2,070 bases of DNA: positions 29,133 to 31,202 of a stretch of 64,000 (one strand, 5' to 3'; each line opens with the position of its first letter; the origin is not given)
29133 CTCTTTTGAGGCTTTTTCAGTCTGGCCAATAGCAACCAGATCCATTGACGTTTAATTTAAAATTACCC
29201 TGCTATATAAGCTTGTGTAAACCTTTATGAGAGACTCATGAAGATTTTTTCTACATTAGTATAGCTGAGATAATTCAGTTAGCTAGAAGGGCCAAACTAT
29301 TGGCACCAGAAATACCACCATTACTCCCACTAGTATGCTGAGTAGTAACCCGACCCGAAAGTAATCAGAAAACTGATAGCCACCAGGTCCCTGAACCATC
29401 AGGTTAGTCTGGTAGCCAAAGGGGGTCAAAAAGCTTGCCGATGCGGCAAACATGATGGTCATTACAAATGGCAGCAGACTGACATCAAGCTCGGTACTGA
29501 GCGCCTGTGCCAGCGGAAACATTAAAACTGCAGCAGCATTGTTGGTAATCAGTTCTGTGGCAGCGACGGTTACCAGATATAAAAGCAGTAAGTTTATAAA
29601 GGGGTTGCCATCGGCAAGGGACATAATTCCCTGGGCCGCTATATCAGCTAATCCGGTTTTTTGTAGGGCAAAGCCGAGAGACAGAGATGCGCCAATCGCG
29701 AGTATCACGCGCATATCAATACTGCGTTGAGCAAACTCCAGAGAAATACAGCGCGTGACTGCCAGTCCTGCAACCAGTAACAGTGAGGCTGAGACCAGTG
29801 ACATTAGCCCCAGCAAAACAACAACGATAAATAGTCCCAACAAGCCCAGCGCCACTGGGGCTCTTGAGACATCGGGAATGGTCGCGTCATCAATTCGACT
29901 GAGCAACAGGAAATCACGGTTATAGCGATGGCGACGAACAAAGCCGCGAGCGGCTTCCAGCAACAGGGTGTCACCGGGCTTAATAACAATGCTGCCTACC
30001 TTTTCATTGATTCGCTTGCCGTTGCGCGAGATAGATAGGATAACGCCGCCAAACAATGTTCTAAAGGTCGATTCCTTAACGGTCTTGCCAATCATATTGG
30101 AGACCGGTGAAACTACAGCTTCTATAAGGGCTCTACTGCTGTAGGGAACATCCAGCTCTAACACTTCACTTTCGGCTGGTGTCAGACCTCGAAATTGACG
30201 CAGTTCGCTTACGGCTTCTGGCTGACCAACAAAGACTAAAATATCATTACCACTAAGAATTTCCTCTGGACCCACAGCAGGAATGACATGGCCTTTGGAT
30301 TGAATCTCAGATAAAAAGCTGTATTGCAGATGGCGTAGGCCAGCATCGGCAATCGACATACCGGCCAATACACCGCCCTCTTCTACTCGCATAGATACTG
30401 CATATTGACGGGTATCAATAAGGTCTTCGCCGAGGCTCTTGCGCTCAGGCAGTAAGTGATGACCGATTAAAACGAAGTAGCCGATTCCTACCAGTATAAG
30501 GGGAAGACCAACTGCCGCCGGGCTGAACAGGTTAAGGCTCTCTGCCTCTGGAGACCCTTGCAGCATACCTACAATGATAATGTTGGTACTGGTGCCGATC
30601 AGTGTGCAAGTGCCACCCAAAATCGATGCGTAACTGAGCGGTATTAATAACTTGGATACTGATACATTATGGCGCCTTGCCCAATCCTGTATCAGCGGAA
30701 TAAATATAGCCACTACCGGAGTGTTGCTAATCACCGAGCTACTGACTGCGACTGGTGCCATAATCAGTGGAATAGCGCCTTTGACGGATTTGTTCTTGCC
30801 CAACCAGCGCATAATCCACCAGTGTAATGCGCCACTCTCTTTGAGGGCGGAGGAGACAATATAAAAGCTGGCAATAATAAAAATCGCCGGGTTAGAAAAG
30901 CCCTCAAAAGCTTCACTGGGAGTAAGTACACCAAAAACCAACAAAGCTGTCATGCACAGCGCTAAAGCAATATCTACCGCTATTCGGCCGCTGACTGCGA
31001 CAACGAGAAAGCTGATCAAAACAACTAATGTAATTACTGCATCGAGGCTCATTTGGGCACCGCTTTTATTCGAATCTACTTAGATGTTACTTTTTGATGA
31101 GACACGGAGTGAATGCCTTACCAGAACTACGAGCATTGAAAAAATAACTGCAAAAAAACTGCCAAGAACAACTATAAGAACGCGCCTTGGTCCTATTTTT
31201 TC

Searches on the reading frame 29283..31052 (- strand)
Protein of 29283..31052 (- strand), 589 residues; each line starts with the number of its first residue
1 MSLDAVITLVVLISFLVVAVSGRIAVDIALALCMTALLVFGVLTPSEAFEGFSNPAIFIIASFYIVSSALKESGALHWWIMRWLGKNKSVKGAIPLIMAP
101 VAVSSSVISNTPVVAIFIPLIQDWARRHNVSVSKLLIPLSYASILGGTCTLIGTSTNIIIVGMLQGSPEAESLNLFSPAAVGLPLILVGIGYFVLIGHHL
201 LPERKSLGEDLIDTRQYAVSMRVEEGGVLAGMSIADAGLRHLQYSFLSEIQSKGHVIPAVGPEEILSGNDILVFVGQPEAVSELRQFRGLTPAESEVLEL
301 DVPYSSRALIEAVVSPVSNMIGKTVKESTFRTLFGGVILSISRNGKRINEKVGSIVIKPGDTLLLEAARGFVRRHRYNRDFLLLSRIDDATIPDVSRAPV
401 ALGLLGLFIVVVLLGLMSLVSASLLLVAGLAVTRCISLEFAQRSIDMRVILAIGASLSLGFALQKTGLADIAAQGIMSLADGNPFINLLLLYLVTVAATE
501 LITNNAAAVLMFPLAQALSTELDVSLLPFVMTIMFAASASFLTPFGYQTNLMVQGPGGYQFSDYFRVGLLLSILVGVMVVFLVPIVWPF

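Call 65: search_protein_families(library=pfam, proteins=[window:29283-31052:-], max_evalue=1e-10)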
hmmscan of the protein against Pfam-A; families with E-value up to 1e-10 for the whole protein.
window:29283-31052:- (589 aa): 2 families
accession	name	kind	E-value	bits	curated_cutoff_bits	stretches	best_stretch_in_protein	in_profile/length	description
PF03600.22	CitMHS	-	1.1e-68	232.3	31.9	1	17-533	2-335/336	Citrate transporter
PF02080.26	TrkA_C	-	3.1e-17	62.7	27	0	309-366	1-57/71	TrkA-C domain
